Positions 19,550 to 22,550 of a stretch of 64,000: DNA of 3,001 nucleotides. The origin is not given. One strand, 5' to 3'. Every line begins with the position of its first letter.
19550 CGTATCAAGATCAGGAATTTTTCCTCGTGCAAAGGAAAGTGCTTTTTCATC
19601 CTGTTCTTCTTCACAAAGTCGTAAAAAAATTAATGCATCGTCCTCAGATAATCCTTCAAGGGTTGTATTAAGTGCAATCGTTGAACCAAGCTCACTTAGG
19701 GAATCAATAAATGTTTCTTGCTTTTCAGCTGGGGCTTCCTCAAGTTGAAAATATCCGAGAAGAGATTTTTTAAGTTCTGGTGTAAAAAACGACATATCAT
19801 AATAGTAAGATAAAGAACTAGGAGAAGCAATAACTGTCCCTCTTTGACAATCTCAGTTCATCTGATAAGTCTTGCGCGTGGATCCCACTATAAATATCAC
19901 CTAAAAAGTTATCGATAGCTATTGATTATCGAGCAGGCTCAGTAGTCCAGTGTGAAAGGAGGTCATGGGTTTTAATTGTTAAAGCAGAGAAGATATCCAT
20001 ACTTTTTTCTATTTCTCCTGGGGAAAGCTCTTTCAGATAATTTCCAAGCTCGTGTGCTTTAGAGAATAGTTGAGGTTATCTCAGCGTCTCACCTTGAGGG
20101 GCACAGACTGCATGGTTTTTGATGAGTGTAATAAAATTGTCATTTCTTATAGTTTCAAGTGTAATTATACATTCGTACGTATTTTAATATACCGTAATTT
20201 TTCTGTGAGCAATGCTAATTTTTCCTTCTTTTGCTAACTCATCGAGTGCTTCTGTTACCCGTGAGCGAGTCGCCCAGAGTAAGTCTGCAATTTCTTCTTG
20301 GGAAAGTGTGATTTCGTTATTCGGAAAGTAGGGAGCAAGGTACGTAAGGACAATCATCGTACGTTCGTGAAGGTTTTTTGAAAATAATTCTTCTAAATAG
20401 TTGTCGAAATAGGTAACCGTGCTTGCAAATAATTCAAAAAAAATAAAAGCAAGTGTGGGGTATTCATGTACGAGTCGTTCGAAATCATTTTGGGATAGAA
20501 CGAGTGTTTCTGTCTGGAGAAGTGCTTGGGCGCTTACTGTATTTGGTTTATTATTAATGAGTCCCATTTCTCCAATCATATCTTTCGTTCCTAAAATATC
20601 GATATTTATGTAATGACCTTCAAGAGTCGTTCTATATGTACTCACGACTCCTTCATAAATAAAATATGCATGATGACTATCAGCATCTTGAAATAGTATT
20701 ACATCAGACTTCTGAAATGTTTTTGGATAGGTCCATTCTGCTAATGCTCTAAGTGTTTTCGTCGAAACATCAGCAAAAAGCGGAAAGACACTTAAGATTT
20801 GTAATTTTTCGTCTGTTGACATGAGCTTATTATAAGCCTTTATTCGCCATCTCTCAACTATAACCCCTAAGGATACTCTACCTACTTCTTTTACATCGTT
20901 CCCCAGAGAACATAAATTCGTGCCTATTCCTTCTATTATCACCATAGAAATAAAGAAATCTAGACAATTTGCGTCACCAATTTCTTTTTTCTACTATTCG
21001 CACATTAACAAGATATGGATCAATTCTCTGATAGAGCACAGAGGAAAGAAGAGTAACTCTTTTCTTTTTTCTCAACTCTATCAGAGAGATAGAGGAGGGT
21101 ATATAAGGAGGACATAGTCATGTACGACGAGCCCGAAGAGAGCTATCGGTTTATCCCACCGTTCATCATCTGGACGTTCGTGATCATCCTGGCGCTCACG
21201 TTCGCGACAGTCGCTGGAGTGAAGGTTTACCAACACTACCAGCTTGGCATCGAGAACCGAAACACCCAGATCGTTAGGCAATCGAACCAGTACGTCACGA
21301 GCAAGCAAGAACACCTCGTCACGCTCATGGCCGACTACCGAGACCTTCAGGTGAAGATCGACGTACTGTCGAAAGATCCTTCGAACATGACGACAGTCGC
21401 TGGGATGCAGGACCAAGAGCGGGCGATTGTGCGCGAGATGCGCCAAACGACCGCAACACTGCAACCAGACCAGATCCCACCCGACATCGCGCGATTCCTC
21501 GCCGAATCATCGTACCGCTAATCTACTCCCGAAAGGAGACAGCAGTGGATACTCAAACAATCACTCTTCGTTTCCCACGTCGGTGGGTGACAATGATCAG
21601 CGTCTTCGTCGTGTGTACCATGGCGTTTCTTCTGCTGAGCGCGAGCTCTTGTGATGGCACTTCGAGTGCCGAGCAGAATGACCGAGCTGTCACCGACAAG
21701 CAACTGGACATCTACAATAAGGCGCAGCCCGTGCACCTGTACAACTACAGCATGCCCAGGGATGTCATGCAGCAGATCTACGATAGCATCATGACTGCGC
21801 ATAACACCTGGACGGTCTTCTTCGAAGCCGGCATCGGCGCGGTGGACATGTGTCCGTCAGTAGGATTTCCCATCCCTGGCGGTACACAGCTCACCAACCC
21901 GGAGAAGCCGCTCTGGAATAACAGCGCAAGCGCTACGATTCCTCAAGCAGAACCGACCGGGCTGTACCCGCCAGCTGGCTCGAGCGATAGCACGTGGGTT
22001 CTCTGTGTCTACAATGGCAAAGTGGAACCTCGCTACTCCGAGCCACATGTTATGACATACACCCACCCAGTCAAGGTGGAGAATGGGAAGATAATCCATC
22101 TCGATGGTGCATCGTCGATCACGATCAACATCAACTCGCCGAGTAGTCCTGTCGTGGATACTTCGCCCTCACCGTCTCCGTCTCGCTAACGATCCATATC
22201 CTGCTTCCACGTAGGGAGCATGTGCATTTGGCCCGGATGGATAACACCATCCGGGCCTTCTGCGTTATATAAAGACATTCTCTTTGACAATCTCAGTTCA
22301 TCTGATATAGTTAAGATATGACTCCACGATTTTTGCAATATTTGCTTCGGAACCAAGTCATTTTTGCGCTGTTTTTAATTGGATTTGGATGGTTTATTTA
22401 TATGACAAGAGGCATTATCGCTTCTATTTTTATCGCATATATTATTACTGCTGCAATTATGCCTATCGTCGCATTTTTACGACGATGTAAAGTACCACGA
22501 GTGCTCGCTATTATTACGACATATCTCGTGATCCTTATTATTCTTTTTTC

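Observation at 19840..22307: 2.4-kb mosaic insertion bounded by identical 28-bp direct repeats, containing a yaaA pseudo-fragment, a Crp regulator and a roughly 57% GC two-gene segment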

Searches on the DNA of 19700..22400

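Call 48: search_rna_families(source=window, start=19700, end=22400, threshold=evalue, max_evalue=10)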
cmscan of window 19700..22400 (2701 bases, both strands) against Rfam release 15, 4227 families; matches with E-value up to 10: 5.
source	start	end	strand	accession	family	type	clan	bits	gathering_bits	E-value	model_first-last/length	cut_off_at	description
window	21027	21087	+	RF03973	mir-5615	Gene; miRNA;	-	26.5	82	0.025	1-61/61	no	mir-5615 microRNA precursor family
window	21025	21085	-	RF03973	mir-5615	Gene; miRNA;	-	24.1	82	0.1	1-61/61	no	mir-5615 microRNA precursor family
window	21019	21090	-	RF03356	mir-4782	Gene; miRNA;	-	22.4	100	0.6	1-79/79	no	mir-4782 microRNA precursor family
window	21144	21189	-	RF01141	sR18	Gene; snRNA; snoRNA; CD-box;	-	21.6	45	0.069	1-56/56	no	Small nucleolar RNA sR18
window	20061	20190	+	RF00558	L20_leader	Cis-reg; leader;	-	16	58.7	9.8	1-127/127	no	Ribosomal protein L20 leader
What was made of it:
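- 20897..21119 (+): Nearly invariant non-coding stretch, a candidate promoter plus long 5' leader of the 133/214 operon. It contains the hairpin at 21025-21087 and the AAGGAGG ribosome-binding site. No credible Rfam family match (call 48).
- On Known structured RNA (Rfam) for the conserved leader: The only hits are sub-threshold eukaryotic miRNA-precursor models on the hairpin, at 26 bits against gathering scores of 82 or more (call 48).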

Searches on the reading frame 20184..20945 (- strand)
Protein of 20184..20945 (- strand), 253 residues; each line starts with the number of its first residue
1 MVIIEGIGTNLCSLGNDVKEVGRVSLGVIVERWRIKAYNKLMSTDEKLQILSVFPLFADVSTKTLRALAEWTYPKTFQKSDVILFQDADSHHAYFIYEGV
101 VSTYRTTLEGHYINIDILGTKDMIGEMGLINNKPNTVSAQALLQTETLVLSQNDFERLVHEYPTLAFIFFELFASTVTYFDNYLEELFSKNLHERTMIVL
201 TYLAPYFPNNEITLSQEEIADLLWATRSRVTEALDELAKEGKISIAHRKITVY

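Call 6: search_protein_families(library=pfam, proteins=[window:20184-20945:-], max_evalue=0.01)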
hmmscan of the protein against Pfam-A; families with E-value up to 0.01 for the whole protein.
window:20184-20945:- (253 aa): 3 families
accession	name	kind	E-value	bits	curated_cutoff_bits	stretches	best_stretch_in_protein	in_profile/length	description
PF00027.35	cNMP_binding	-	6.2e-17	61.8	27.5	1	75-161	2-88/89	Cyclic nucleotide-binding domain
PF13545.12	HTH_Crp_2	-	8.3e-07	29.3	27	1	211-252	20-61/70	Crp-like helix-turn-helix domain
PF00392.27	GntR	-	0.00059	19.9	27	1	214-249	24-60/64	Bacterial regulatory proteins, gntR family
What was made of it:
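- On Crp/Fnr transcription factor (ORF 20184-20822): Pfam PF00027 at 6e-17 and PF13545 at 8e-7, both above their cut-offs (call 6).
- Checked: The ORF 20184-20945 (-) is a Crp/Fnr-type regulator: Pfam cNMP_binding 6e-17 and HTH_Crp_2 (call 6).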

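Call 27: find_related_loci(query=window:20184-20945:-, collection=metagenome_contigs, flank=10000)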
Query window:20184-20945:- (253 aa) in metagenome_contigs; peptide patterns used: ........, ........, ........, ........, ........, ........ (x = any residue, [..] = any of these).
284 stretches matched a pattern; 1 encode a relative of the query (tblastn E <= 1e-3); 1 distinct loci.
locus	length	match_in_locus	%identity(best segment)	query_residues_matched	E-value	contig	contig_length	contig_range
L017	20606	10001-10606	23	55-252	1e-12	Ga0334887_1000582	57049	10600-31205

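Call 28: find_encoding_contigs(protein=window:20184-20945:-, flank=10000, max_places=10)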
Protein window:20184-20945:- (253 aa): 2 contigs read that carry it; 2 places shown.
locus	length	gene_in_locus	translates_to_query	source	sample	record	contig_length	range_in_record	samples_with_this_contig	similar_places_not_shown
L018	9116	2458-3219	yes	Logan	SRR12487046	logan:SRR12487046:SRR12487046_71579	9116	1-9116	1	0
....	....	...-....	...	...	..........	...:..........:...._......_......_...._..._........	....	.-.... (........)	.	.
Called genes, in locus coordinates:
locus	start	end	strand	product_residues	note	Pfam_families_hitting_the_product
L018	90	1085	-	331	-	PF01594:AI-2E_transport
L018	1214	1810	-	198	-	-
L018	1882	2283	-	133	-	-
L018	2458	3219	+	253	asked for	PF00027:cNMP_binding, PF13545:HTH_Crp_2 (weak)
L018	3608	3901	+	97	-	-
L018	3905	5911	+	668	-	PF00144:Beta-lactamase (faint), PF13354:Beta-lactamase2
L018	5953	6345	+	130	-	-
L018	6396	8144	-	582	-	PF11790:Glyco_hydro_cc, PF00395:SLH (faint)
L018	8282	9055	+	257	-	PF03883:H2O2_YaaD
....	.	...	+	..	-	?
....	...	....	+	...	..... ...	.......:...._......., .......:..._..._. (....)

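Call 77: search_protein_families(library=padloc, proteins=[window:20184-20822:-], max_evalue=0.01)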
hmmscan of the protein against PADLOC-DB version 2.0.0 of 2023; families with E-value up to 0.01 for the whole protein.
window:20184-20822:- (212 aa): 4 families
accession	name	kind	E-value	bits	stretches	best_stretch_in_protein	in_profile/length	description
PDLC00731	Effector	-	2.5e-06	24.7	1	25-124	34-129/306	TIR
PDLC02371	PycTIR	-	6.4e-06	23.7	1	24-124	30-126/288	-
PDLC00732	Effector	-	7.7e-06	23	1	25-124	30-125/301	TIR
PDLC04865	PDC-S05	-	0.00033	18.8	0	171-202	30-61/91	-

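Call 78: search_protein_families(library=ncbifam, proteins=[window:20184-20822:-], max_evalue=0.01)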
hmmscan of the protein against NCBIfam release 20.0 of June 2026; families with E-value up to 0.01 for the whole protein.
window:20184-20822:- (212 aa): 12 families
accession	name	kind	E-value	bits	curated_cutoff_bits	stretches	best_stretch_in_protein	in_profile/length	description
TIGR03697.1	NtcA_cyano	equivalog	3.9e-10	39.8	244.95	1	41-212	3-183/193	global nitrogen regulator NtcA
NF008732.0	PRK11753.1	equivalog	7.3e-10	38.7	266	1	25-212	17-211/214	cAMP-activated global transcriptional regulator CRP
NF041163.2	encap_f2b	equivalog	5.3e-08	32.4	400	1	10-125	73-190/450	family 2B encapsulin nanocompartment shell protein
NF007707.0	PRK10402.1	subfamily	6.3e-08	32.5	180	1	34-117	34-117/226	transcriptional regulator YeiL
NF050806.1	TransRegFixKCaul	equivalog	6.5e-08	32.1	300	1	32-208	24-201/215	transcriptional regulator FixK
NF006901.0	PRK09392.1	equivalog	2.6e-07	30.2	211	1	8-133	7-131/236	transcriptional activator FtrB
NF058543.1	ActPatMycb56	equivalog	4.6e-06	25.7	460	1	15-119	3-106/317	acetyltransferase Pat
NF045989.1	TransRegFnrLRhodb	equivalog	2.2e-05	23.8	300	1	18-209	23-223/245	transcriptional regulator FnrL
NF052518.1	TransRegLdrP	equivalog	2.5e-05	24.4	300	1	34-210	2-177/195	transcriptional regulator LdrP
NF053664.1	TransRegPtrACyano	equivalog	2.8e-05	23.5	300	1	50-208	28-186/196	Crp/Fnr family transcriptional regulator PtrA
TIGR02812.1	fadR_gamma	equivalog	0.0079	15.9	249.2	0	161-210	19-68/235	fatty acid metabolism transcriptional regulator FadR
NF003444.0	PRK04984.1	equivalog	0.0094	15.5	189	0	165-210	24-69/239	fatty acid metabolism transcriptional regulator FadR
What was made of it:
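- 20184..20822 (-): Crp/Fnr-family regulator, probably 212 aa starting at the ATG at 20822 (the ORF extends to 20945). Its composition is native-like (GC3 0.29). Calls 6 and 78.
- On Crp/Fnr transcription factor (ORF 20184-20822): All NCBIfam equivalog scores are far below their cut-offs, so no specific subfamily can be assigned (call 78).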

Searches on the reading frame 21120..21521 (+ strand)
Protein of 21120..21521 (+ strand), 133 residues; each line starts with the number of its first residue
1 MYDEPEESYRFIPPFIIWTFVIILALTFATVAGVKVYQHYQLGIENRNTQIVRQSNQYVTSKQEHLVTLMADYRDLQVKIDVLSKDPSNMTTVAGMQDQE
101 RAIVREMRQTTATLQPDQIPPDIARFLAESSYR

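Call 6: search_protein_families(library=pfam, proteins=[window:21120-21521:+], max_evalue=0.01)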
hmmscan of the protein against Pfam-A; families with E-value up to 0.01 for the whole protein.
window:21120-21521:+ (133 aa): 0 families

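Call 31: search_protein_families(library=phrogs, proteins=[window:21120-21521:+], max_evalue=0.01)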
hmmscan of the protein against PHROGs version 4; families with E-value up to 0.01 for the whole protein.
window:21120-21521:+ (133 aa): 0 families

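Call 34: search_dna_similar(query=window:21120-21521:+, collection=phages, mode=protein, max_evalue=0.01, max_rows=30)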
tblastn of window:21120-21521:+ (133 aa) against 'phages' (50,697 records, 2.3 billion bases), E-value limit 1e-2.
No match.
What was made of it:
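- Tried and rejected: No match (call 34).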

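Call 40: find_homologous_proteins(query=window:21120-21521:+, max_evalue=0.001)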
Query window:21120-21521:+ (133 aa): 2 proteins with E <= 0.001 among 11 candidates.
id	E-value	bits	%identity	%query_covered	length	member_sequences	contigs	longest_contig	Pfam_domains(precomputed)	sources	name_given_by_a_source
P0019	5.7e-81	286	100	100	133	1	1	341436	-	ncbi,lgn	-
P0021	6.5e-77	273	95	100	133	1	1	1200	-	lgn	-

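Call 41: find_encoding_contigs(protein=P0021, flank=10000)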
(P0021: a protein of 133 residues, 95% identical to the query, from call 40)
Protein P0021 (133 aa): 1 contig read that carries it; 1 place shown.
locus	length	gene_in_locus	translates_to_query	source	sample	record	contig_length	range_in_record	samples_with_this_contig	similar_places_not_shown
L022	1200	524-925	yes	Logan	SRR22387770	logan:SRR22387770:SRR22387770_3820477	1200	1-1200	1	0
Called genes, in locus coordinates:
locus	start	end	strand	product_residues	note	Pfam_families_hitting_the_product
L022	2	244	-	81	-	?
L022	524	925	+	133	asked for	-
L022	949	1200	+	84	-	?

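Call 77: search_protein_families(library=padloc, proteins=[window:21120-21521:+], max_evalue=0.01)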
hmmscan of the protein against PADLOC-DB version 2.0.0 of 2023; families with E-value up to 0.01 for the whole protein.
window:21120-21521:+ (133 aa): 0 families

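Call 78: search_protein_families(library=ncbifam, proteins=[window:21120-21521:+], max_evalue=0.01)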
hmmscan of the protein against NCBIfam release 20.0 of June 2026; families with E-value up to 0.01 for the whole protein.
window:21120-21521:+ (133 aa): 0 families
